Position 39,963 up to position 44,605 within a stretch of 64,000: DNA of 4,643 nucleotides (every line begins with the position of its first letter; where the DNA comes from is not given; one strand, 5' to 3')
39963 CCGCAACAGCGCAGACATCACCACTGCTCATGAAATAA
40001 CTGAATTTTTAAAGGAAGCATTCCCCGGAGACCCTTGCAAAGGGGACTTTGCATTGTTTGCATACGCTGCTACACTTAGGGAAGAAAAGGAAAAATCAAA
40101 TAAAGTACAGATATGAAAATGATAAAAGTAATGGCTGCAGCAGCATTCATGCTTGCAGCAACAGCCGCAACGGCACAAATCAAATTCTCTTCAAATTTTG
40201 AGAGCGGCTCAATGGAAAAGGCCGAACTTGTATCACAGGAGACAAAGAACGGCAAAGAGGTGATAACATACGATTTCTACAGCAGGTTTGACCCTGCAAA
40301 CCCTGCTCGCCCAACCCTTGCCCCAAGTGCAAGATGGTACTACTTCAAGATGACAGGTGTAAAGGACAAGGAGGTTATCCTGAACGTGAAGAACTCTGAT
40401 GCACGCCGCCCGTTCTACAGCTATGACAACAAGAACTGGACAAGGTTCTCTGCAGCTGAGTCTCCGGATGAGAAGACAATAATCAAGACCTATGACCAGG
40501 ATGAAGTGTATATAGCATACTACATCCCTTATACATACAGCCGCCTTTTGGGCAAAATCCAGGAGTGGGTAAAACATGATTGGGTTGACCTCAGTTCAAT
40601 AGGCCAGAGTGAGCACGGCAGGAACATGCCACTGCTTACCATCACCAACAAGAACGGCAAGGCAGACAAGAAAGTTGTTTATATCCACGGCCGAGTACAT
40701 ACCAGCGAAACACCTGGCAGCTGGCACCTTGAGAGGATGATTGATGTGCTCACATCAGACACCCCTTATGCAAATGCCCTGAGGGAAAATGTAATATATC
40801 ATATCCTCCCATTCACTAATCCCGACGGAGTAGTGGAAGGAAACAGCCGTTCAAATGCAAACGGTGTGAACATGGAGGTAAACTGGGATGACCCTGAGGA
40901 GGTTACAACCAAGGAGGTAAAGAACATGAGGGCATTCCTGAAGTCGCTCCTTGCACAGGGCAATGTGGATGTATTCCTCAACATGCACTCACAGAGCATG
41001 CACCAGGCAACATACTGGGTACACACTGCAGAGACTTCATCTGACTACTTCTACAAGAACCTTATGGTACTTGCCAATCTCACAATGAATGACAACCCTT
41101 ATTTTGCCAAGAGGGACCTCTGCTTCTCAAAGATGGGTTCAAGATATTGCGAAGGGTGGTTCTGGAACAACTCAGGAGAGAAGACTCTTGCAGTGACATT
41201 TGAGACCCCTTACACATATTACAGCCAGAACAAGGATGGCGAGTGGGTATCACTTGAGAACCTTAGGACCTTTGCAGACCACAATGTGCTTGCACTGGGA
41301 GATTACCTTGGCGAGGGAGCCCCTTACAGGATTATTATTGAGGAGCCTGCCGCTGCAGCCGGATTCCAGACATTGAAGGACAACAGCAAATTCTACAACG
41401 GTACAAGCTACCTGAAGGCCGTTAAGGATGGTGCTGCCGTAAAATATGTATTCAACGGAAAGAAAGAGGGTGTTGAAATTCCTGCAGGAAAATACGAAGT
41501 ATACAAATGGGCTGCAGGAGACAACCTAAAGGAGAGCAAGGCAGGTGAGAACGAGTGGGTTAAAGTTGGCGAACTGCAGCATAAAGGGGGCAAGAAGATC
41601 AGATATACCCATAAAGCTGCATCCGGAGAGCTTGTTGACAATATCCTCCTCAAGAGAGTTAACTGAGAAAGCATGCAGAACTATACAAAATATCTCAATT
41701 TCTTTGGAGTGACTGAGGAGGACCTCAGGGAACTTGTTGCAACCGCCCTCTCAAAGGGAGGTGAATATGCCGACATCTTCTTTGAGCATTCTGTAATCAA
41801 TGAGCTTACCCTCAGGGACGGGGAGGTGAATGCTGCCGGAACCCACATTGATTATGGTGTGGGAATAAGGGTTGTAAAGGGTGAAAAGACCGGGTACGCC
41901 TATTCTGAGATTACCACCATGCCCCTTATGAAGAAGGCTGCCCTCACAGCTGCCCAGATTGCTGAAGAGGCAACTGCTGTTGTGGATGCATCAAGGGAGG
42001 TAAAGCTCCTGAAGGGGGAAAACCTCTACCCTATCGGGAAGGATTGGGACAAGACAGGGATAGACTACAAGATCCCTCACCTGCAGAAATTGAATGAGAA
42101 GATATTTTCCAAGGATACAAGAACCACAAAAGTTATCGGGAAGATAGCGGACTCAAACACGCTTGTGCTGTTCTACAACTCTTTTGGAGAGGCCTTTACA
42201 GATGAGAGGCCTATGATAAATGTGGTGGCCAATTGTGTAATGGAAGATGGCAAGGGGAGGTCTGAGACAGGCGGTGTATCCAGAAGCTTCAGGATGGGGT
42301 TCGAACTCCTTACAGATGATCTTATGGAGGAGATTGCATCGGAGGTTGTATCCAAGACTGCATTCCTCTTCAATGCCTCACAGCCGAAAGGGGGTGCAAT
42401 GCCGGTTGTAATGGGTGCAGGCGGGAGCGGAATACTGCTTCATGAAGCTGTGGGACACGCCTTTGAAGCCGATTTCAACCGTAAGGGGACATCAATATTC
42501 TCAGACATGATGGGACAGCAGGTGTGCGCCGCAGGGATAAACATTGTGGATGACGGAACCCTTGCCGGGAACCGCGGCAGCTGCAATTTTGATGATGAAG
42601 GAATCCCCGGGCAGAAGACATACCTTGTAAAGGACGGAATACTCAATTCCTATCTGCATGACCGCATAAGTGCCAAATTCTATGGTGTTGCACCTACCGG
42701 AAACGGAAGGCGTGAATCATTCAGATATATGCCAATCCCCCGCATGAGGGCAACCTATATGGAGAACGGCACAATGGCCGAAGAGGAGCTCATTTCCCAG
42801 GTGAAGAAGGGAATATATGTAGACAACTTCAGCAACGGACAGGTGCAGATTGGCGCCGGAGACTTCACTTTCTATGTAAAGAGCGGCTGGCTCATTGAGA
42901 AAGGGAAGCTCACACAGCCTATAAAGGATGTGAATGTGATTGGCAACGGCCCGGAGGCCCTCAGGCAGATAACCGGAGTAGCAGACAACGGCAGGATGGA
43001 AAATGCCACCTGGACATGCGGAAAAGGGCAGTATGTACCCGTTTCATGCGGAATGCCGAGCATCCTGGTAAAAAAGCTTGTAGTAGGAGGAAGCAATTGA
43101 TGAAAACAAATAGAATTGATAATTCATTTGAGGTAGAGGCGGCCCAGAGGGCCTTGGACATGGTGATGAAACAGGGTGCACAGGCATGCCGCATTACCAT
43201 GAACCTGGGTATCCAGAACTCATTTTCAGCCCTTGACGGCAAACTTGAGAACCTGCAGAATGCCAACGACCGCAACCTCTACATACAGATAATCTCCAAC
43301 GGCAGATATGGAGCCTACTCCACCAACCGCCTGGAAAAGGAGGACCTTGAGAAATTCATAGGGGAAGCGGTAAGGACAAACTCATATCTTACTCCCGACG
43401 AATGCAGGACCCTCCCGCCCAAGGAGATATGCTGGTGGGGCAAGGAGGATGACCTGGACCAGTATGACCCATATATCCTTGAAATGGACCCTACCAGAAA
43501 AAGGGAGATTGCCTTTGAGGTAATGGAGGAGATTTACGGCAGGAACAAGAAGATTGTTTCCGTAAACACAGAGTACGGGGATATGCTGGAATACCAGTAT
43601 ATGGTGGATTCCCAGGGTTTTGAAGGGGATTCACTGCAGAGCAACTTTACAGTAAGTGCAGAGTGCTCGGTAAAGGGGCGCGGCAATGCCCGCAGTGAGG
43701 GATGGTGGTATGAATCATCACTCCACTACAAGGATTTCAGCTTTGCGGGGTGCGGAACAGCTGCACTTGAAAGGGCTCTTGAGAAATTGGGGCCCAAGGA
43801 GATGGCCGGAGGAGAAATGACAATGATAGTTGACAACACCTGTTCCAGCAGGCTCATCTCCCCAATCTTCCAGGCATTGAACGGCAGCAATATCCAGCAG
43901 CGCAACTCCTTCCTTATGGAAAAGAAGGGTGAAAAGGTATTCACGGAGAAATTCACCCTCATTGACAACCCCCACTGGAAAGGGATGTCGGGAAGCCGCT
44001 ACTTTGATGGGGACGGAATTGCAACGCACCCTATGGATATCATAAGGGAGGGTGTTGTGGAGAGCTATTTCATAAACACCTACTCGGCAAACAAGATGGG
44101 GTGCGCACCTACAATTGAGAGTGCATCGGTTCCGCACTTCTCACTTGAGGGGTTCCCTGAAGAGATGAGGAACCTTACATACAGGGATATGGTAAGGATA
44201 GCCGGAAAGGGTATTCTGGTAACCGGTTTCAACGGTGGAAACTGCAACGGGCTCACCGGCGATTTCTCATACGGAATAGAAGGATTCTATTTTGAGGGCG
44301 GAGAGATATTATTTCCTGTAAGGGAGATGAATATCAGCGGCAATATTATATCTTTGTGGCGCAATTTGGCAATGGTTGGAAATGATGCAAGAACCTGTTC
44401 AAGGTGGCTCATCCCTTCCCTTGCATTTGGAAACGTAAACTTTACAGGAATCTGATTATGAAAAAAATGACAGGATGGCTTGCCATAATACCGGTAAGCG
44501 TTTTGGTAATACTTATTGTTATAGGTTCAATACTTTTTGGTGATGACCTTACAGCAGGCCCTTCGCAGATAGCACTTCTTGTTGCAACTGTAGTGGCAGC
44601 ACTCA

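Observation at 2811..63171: Strongly over-represented oligomer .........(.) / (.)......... scattered on both strands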

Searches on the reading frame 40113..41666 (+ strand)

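Call 9: search_protein_families(library=pfam, proteins=[window:40113-41666:+])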
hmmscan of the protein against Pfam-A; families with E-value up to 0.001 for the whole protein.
window:40113-41666:+ (517 aa): 2 families
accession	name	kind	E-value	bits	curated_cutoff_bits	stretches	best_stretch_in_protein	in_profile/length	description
PF00246.29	Peptidase_M14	-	3.2e-20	73.3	21.6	1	156-348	14-235/286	Zinc carboxypeptidase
PF18027.6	Pepdidase_M14_N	-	8.2e-09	36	23.2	1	25-137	1-107/107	Cytosolic carboxypeptidase N-terminal domain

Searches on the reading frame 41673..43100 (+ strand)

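Call 33: search_protein_families(library=pfam, proteins=[window:41673-43100:+])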
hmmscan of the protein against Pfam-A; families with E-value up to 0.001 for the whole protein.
window:41673-43100:+ (475 aa): 3 families
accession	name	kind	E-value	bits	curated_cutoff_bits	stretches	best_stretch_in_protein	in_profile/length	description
PF19289.4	PmbA_TldD_3rd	-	2.8e-69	233.1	22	1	241-473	2-220/220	PmbA/TldA metallopeptidase C-terminal domain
PF01523.21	PmbA_TldD_1st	-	5e-15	55.8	20.9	1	33-97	1-65/65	PmbA/TldA metallopeptidase domain 1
PF19290.4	PmbA_TldD_2nd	-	3.3e-10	40.8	20.9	1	125-229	3-105/109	PmbA/TldA metallopeptidase central domain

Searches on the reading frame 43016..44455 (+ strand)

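Call 9: search_protein_families(library=pfam, proteins=[window:43016-44455:+])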
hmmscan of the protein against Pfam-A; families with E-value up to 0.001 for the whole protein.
window:43016-44455:+ (479 aa): 3 families
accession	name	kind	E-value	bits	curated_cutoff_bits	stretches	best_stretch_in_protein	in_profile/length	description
PF19289.4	PmbA_TldD_3rd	-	9e-57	192.2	22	1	266-478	2-220/220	PmbA/TldA metallopeptidase C-terminal domain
PF19290.4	PmbA_TldD_2nd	-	1.2e-08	35.9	20.9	1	154-258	3-109/109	PmbA/TldA metallopeptidase central domain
PF01523.21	PmbA_TldD_1st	-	1.8e-07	31.6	20.9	1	67-120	10-63/65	PmbA/TldA metallopeptidase domain 1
